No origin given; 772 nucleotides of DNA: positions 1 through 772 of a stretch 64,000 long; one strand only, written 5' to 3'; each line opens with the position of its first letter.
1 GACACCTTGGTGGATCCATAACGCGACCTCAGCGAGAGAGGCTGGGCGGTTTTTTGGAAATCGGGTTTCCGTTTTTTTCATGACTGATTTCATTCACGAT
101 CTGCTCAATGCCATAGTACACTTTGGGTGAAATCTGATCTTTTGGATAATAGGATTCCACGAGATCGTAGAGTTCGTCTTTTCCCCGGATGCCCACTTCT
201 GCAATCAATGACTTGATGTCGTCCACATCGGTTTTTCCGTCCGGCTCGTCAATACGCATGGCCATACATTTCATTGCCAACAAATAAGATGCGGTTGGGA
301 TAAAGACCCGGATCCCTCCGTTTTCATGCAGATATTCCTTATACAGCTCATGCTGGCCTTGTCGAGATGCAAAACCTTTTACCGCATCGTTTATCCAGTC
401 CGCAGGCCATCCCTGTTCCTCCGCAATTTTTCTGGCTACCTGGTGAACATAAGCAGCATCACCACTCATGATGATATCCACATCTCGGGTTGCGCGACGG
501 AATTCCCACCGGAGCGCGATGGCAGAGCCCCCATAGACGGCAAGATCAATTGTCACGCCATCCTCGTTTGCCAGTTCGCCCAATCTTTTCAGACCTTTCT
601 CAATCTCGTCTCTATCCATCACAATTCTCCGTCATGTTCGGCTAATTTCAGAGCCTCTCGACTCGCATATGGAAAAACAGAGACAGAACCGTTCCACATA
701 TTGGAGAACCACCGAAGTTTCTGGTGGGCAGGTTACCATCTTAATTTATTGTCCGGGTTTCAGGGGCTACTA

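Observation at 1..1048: Low-GC segment with a nucleotidyltransferase-fold gene abutting the 3' end of tRNA-Ala(CGC): possible edge of an integrated element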

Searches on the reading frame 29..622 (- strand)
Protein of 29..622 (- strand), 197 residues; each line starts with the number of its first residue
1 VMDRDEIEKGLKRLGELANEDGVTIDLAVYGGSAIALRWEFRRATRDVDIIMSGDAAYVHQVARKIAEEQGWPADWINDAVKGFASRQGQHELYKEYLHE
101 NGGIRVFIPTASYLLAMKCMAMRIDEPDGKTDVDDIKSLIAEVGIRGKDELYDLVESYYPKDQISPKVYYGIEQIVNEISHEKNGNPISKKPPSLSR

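Call 6: search_protein_families(library=pfam, proteins=[window:29-619:-], max_evalue=1)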
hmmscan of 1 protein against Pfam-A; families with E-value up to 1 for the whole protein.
window:29-619:- (196 aa): 4 families
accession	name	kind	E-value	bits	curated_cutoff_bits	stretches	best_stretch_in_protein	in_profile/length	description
PF19502.5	DUF6036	-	5e-05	23.6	23.6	1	20-137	16-117/164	Nucleotidyltransferase of unknown function (DUF6036)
PF08843.17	AbiEii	-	0.004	17.5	22.5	1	22-109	11-92/238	Nucleotidyl transferase AbiEii toxin, Type IV TA system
PF09970.15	DUF2204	-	0.021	14.9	20.3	1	23-72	16-66/181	Nucleotidyl transferase of unknown function (DUF2204)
PF19955.5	EAD1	-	0.026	15.4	24.2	1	36-95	27-88/90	Effector-associated domain 1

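Call 7: search_protein_families(library=padloc, proteins=[window:29-619:-], max_evalue=1)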
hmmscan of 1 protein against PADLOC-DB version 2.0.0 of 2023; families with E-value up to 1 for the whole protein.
window:29-619:- (196 aa): 5 families
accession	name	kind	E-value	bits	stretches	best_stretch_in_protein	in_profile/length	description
PDLC02295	AbiEii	-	0.00026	18.4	1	27-72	40-85/261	AbiEii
PDLC02291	AbiEii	-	0.0016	15.8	1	29-59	59-88/310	AbiEii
PDLC02327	AbiEii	-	0.0024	15.6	1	25-71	40-86/166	AbiEii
PDLC02314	AbiEii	-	0.0091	13.3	1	28-68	55-95/290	AbiEii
PDLC02306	AbiEii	-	0.026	12.1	1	17-52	32-67/280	AbiEii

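Call 8: search_protein_families(library=ncbifam, proteins=[window:29-619:-], max_evalue=1)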
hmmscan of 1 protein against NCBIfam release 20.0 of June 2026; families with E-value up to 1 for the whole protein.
window:29-619:- (196 aa): 1 family
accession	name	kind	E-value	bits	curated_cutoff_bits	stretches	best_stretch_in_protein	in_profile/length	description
NF000508.1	APH_2pp_Ia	exception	0.19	11.3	600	1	130-179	219-264/277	aminoglycoside O-phosphotransferase APH(2'')-Ia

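Call 9: find_encoding_contigs(protein=window:29-619:-, flank=10000, max_places=10)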
Protein window:29-619:- (196 aa): 23 contigs read that carry it; 10 places shown.
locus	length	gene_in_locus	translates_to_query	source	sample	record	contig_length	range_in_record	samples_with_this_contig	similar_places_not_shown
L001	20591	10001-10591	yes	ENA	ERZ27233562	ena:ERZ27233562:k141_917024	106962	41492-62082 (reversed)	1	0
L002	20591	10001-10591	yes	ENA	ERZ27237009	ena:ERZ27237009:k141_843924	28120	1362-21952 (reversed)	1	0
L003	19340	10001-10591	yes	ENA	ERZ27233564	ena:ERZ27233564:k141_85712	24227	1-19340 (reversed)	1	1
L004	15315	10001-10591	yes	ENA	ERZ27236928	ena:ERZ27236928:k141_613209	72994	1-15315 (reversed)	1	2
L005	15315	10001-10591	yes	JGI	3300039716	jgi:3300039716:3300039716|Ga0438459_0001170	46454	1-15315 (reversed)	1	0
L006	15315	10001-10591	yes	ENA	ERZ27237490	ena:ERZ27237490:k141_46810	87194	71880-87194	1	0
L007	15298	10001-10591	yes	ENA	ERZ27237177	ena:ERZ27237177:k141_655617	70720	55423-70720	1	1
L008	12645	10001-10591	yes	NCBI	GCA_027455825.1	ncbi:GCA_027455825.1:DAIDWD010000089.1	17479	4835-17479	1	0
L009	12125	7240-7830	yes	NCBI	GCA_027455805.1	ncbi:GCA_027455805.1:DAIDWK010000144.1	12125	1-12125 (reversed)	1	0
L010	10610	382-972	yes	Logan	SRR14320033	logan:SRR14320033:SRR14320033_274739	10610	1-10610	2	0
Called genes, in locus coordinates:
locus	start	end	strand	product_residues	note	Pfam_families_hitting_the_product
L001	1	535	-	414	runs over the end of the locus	PF25919:BSH_CusB (faint), PF25917:BSH_RND (weak), PF25973:BSH_CzcB, PF25954:Beta-barrel_RND_2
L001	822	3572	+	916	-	PF02702:KdpD, PF00582:Usp, PF13493:DUF4118, PF13185:GAF_2 (weak), PF13492:GAF_3, PF00512:HisKA, PF02518:HATPase_c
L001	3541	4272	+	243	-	PF00072:Response_reg, PF00486:Trans_reg_C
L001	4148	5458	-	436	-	PF02353:CMAS, PF13489:Methyltransf_23, PF08241:Methyltransf_11, PF08242:Methyltransf_12, PF13649:Methyltransf_25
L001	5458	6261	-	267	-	PF07103:DUF1365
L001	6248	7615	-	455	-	PF01266:DAO, PF07992:Pyr_redox_2 (faint), PF13450:NAD_binding_8, PF13454:NAD_binding_9 (faint), PF01593:Amino_oxidase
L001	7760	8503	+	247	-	PF00106:adh_short, PF13561:adh_short_C2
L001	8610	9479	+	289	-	PF03405:FA_desaturase_2 (faint)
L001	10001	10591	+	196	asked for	-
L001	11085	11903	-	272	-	-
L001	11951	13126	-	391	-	PF12679:ABC2_membrane_2, PF12698:ABC2_membrane_3, PF01061:ABC2_membrane (weak)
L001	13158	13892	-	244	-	PF00005:ABC_tran, PF13304:AAA_21 (faint)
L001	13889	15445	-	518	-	PF00561:Abhydrolase_1, PF12697:Abhydrolase_6, PF12146:Hydrolase_4 (faint), PF08386:Abhydrolase_4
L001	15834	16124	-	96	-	-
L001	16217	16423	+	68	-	PF01610:DDE_Tnp_ISL3 (weak)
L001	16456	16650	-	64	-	PF01527:HTH_Tnp_1 (weak)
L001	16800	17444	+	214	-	PF02798:GST_N (weak), PF13409:GST_N_2, PF13417:GST_N_3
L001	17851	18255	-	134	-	PF01850:PIN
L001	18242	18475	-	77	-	PF04014:MazE_antitoxin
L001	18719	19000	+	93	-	PF01610:DDE_Tnp_ISL3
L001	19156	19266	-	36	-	-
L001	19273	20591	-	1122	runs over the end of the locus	PF15902:Sortilin-Vps10 (faint), PF25852:DUF6242_C (faint), PF02012:BNR (faint), PF14870:PSII_BNR (faint)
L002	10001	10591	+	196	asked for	-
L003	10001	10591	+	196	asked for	-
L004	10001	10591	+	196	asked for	-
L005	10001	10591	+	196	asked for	-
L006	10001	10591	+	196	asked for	-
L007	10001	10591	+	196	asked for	-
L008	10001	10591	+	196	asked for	-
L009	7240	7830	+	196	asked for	-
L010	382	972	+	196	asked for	-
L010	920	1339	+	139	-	-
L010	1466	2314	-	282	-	-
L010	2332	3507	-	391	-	PF12679:ABC2_membrane_2, PF12698:ABC2_membrane_3, PF01061:ABC2_membrane (weak)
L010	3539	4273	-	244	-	PF00005:ABC_tran, PF13304:AAA_21 (faint)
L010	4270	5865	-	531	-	PF00561:Abhydrolase_1, PF12697:Abhydrolase_6, PF12146:Hydrolase_4 (faint), PF08386:Abhydrolase_4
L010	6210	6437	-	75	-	PF19839:RHH_9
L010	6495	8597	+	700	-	PF00361:Proton_antipo_M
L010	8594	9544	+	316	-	PF00146:NADHdh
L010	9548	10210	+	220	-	-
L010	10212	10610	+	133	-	?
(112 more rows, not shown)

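Call 10: find_encoding_contigs(protein=window:29-622:-, flank=10000, max_places=10)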
Protein window:29-622:- (197 aa): no gene with exactly this product is on record in the collection.

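Call 17: search_protein_families(library=pfam, proteins=[L001:10539-10958:+, L001:11085-11933:-, L001:15834-16124:-, L010:6210-6437:-], max_evalue=1)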
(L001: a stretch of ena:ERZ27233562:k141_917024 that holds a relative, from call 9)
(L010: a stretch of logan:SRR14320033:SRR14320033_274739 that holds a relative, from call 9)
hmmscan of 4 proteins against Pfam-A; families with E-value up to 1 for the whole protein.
L001:10539-10958:+ (139 aa): 0 families

L001:11085-11933:- (282 aa): 0 families

L001:15834-16124:- (96 aa): 0 families

L010:6210-6437:- (75 aa): 6 families
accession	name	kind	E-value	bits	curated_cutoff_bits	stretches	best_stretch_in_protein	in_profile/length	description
PF19839.5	RHH_9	-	1.7e-23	82.7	23.4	1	3-49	1-47/65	Ribbon-helix-helix protein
PF10723.15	RepB-RCR_reg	-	0.01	16.2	21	1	10-45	42-77/81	Replication regulatory protein RepB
PF01402.27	RHH_1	-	0.014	15.8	20.5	1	9-46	1-38/39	Ribbon-helix-helix protein, copG family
PF20552.4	HTH_62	-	0.036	14.5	27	1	27-63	32-68/72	Recombinase-like helix-turn-helix domain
PF04221.18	RelB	-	0.13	12.6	22.4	1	11-53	5-46/82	RelB antitoxin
PF19807.5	DUF6290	-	0.17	12.6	27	1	11-47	5-41/72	Family of unknown function (DUF6290)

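Call 18: find_homologous_proteins(query=window:29-619:-, max_evalue=0.001)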
Query window:29-619:- (196 aa): 50 proteins with E <= 0.001 among 162 candidates.
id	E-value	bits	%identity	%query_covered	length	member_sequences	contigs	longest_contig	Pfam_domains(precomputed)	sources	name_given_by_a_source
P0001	9.3e-127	438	100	100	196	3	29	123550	-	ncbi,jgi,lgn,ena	jgi:hypothetical protein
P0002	8.5e-93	327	74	100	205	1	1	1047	PF19502.6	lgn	-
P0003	5.8e-92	325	73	99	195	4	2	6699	-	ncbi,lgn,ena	-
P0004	1.2e-90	320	73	100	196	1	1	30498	PF19502.6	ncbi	ncbi:MAG: DUF6036 family nucleotidyltransferase [Acidiferrobacter sp.]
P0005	1.5e-81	291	65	99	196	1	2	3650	-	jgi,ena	-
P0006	3.0e-77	277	65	91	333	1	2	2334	-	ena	-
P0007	1.5e-76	274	61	100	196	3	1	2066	PF19502.6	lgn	-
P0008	2.7e-75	270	58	100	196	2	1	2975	PF19502.6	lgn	-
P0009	2.8e-74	267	58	100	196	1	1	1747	PF19502.6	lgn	-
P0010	2.5e-72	260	59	99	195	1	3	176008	PF19502.6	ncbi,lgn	ncbi:MAG: DUF6036 family nucleotidyltransferase [Acidithiobacillus sp.]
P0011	6.4e-72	259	65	89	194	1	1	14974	-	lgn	-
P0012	2.5e-70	254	63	89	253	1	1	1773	-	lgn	-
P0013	7.6e-61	223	53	97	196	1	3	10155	PF08843.18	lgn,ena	-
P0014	1.4e-59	219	52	98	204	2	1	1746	PF08843.18,PF19502.6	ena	-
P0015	3.9e-57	211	55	94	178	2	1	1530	PF19502.6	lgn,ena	-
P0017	1.7e-52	196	46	93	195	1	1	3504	PF19502.6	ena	-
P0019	4.1e-52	195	46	93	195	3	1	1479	PF19502.6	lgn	-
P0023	1.1e-50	190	47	92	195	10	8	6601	PF08843.18,PF19502.6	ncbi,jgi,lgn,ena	jgi:hypothetical protein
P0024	1.7e-50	189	49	91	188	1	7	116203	PF19502.6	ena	-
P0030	8.4e-48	180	43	92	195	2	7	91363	-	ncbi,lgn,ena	-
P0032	7.4e-47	177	42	93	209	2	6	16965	PF19502.6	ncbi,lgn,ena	-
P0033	1.6e-46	176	44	97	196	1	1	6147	PF08843.18,PF19502.6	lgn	-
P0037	2.4e-44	169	48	91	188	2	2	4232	PF19502.6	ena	-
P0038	6.9e-44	168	42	98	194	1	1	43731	-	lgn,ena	-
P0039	9.6e-44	167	43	92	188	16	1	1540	PF08843.18,PF19502.6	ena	-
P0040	1.1e-43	167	41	94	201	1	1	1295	PF08843.18,PF19502.6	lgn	-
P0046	2.0e-38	150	42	91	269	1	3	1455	PF08843.18,PF19502.6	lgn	-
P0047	1.2e-37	147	40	91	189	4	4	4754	PF08843.18,PF19502.6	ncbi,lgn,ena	-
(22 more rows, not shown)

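Call 20: find_encoding_contigs(protein=P0004, flank=8000, max_places=3)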
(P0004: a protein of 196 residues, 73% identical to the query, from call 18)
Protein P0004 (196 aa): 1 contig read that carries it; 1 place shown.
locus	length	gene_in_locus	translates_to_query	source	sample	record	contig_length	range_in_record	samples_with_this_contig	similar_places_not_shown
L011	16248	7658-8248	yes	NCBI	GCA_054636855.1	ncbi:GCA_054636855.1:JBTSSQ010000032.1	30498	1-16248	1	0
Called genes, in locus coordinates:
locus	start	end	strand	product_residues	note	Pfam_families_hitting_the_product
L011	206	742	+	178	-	-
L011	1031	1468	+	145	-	PF07282:Cas12f1-like_TNB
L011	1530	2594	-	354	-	PF00724:Oxidored_FMN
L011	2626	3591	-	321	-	PF00152:tRNA-synt_2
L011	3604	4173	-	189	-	PF08207:EFP_N, PF01132:EFP, PF09285:Elong-fact-P_C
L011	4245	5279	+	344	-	PF04055:Radical_SAM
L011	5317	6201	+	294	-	-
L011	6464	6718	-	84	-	PF22513:FitA-like_RHH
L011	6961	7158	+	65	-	-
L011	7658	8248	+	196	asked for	PF19502:DUF6036 (weak)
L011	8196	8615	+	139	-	-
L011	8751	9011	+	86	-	PF00708:Acylphosphatase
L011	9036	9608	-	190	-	PF01464:SLT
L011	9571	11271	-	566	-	PF00587:tRNA-synt_2b, PF04073:tRNA_edit, PF03129:HGTP_anticodon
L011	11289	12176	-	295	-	PF00480:ROK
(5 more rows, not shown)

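Call 21: find_encoding_contigs(protein=P0010, flank=8000, max_places=3)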
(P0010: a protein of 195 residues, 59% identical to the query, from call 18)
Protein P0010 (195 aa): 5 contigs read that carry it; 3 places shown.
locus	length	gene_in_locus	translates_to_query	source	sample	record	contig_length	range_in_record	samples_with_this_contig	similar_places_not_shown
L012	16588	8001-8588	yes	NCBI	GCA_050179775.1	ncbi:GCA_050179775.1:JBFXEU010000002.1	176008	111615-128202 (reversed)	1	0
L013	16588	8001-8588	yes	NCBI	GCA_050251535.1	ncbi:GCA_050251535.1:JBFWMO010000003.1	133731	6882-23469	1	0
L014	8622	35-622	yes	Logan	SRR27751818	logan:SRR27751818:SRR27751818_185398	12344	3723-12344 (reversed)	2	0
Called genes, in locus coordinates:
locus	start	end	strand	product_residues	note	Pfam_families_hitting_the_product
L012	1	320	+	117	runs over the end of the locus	PF05101:VirB3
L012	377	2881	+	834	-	PF27097:VirB4_TrbE_N, PF03135:CagE_TrbE_VirB, PF19044:P-loop_TraG (faint)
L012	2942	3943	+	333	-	-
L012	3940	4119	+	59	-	-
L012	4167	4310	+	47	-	-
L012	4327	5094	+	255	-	-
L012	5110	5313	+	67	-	-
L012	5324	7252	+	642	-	PF04610:TrbL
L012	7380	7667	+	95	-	-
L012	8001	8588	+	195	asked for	PF19502:DUF6036 (weak)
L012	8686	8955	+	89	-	-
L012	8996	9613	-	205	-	PF19502:DUF6036 (faint)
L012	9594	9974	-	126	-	-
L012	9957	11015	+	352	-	-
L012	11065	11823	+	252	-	-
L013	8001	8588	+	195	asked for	PF19502:DUF6036 (weak)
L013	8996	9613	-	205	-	PF19502:DUF6036 (faint)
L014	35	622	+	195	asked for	PF19502:DUF6036 (weak)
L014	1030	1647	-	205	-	PF19502:DUF6036 (faint)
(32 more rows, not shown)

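Call 31: find_homologous_proteins(query=L001:10539-10958:+, max_evalue=0.001)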
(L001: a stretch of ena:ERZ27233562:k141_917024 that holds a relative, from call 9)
Query L001:10539-10958:+ (139 aa): 23 proteins with E <= 0.001 among 34 candidates.
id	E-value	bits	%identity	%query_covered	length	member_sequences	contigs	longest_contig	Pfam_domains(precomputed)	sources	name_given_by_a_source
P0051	8.3e-88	309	99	100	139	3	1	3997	-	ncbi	-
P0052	3.9e-49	184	66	99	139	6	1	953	-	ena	-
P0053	4.0e-48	181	67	94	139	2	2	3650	-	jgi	-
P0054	5.8e-46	174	64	99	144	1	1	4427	-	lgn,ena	-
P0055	8.4e-46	173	62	100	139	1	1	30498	-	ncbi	ncbi:MAG: hypothetical protein ACYDEV_07025 [Acidiferrobacter sp.]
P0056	6.3e-45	170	62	100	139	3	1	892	-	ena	-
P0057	1.1e-44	170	65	94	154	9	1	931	-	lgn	-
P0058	1.2e-44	170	65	94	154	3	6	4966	-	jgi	jgi:hypothetical protein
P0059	1.8e-43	166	61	100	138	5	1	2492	-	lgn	-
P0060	1.9e-41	159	64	94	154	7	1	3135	-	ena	-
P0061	3.9e-41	158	58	100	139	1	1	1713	-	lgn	-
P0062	1.3e-39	153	59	94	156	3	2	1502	-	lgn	-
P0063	3.0e-39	152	58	97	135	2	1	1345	-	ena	-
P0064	4.2e-38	148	65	82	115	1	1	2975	-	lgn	-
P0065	1.7e-36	143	77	63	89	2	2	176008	-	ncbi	ncbi:MAG: hypothetical protein AB7T01_02170 [Acidithiobacillus sp.]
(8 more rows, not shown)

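Call 36: search_solved_structures(query=A3, max_evalue=10)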
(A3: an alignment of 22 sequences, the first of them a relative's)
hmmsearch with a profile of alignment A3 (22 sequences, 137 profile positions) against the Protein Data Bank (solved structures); distinct sequences matched with E-value up to 10: 3.
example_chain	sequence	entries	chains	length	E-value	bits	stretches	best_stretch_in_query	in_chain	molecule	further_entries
2boe_X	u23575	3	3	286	0.34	14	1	20-76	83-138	ENDOGLUCANASE E-2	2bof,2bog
1tml_A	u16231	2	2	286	0.35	14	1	20-76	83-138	ENDO-1,4-BETA-D-GLUCANASE | ENDOGLUCANASE E-2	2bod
6jyk_A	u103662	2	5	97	0.85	12.7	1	13-84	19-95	UPF0335 protein CCNA_03428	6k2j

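Call 40: find_encoding_contigs(protein=P0024, flank=5000, max_places=2)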
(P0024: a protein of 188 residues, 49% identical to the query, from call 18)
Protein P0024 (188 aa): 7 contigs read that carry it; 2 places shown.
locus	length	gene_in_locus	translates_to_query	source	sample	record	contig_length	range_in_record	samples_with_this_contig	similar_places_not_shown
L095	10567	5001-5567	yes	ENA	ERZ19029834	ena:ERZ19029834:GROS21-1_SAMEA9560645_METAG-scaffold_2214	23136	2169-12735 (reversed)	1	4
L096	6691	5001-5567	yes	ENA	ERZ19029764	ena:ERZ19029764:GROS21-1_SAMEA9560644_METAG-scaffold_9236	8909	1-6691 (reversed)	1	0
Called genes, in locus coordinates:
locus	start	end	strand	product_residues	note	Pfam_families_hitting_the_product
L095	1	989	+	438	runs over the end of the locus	PF00860:Xan_ur_permease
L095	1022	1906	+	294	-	PF00756:Esterase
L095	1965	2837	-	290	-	PF00756:Esterase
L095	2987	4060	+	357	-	PF01208:URO-D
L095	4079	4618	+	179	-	PF00908:dTDP_sugar_isom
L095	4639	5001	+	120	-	-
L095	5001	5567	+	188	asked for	PF19502:DUF6036 (weak)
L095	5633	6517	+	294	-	PF14267:DUF4357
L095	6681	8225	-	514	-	-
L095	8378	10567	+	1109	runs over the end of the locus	PF08455:SNF2_assoc, PF00176:SNF2-rel_dom, PF00270:DEAD (weak), PF04851:ResIII, PF00271:Helicase_C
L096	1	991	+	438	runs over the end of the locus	PF00860:Xan_ur_permease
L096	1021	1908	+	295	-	PF00756:Esterase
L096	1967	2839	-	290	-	PF00756:Esterase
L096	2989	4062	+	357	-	PF01208:URO-D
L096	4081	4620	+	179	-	PF00908:dTDP_sugar_isom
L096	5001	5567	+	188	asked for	PF19502:DUF6036 (weak)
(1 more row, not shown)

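Call 41: find_encoding_contigs(protein=P0030, flank=5000, max_places=2)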
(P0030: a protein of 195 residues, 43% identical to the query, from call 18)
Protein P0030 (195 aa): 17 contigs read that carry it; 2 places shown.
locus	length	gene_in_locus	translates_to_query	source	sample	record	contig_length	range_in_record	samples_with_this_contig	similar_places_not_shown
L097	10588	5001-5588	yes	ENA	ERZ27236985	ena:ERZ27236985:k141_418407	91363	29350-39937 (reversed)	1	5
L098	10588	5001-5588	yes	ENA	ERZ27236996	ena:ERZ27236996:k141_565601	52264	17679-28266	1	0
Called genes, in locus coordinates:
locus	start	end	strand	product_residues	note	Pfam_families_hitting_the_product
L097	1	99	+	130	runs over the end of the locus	PF04386:SspB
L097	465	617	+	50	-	-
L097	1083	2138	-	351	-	-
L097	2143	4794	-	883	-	PF12419:DUF3670, PF00176:SNF2-rel_dom, PF00271:Helicase_C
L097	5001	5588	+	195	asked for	-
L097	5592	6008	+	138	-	-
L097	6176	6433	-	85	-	-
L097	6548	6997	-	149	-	PF01850:PIN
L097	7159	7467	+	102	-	-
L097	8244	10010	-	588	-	-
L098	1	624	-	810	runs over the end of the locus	PF08448:PAS_4 (faint), PF02518:HATPase_c, PF00072:Response_reg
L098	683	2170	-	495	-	PF04434:SWIM (weak)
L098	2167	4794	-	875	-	PF12419:DUF3670, PF04851:ResIII (weak), PF00176:SNF2-rel_dom, PF00271:Helicase_C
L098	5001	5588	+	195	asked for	-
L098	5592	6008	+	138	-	-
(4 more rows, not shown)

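Call 42: find_encoding_contigs(protein=P0038, flank=5000, max_places=2)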
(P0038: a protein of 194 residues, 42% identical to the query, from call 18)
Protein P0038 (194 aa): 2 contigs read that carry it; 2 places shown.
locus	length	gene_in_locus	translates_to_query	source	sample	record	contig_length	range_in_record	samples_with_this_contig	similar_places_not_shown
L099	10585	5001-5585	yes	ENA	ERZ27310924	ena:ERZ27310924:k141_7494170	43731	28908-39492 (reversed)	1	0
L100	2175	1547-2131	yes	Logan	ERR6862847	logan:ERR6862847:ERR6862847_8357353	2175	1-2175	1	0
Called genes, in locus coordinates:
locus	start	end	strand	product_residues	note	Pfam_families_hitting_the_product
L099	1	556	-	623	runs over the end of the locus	PF13522:GATase_6, PF13537:GATase_7, PF00733:Asn_synthase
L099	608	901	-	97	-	PF05402:PqqD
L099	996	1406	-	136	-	PF20101:DUF6491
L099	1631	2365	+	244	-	PF02798:GST_N, PF13409:GST_N_2, PF13417:GST_N_3 (weak), PF00043:GST_C, PF13410:GST_C_2 (weak)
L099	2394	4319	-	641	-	-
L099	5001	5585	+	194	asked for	-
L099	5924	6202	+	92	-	PF00753:Lactamase_B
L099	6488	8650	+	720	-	-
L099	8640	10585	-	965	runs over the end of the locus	PF05227:CHASE3, PF08447:PAS_3, PF08448:PAS_4, PF08447:PAS_3, PF01590:GAF, PF13185:GAF_2, PF00512:HisKA, PF02518:HATPase_c, +3 more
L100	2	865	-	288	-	?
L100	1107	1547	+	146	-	-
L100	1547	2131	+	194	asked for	-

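Call 47: predict_structure(alignment_id=A4)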
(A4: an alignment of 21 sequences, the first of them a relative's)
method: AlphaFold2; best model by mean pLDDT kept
length: 139 residues; sequences in the alignment: 21
mean_pLDDT: 79.3   pTM: 0.73
mean pLDDT of the five models: 79.3, 74.7, 74.4, 73.9, 73.6
residues with pLDDT >= 90: 59; 70-90: 33; 50-70: 38; < 50: 9
segments of 3 or more residues with pLDDT < 50: 1-5, 136-139
pLDDT, mean of each block of 10 residues (from residue 1): 54 94 93 94 94 95 88 90 90 86 62 61 57 49
secondary structure, 60 per line:
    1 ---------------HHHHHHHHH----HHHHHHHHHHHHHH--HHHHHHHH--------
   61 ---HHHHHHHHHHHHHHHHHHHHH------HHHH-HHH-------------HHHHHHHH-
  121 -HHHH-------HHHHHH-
elements in order: H16-24 H29-42 H45-52 H64-84 H91-94 H112-119 H122-125 H133-138
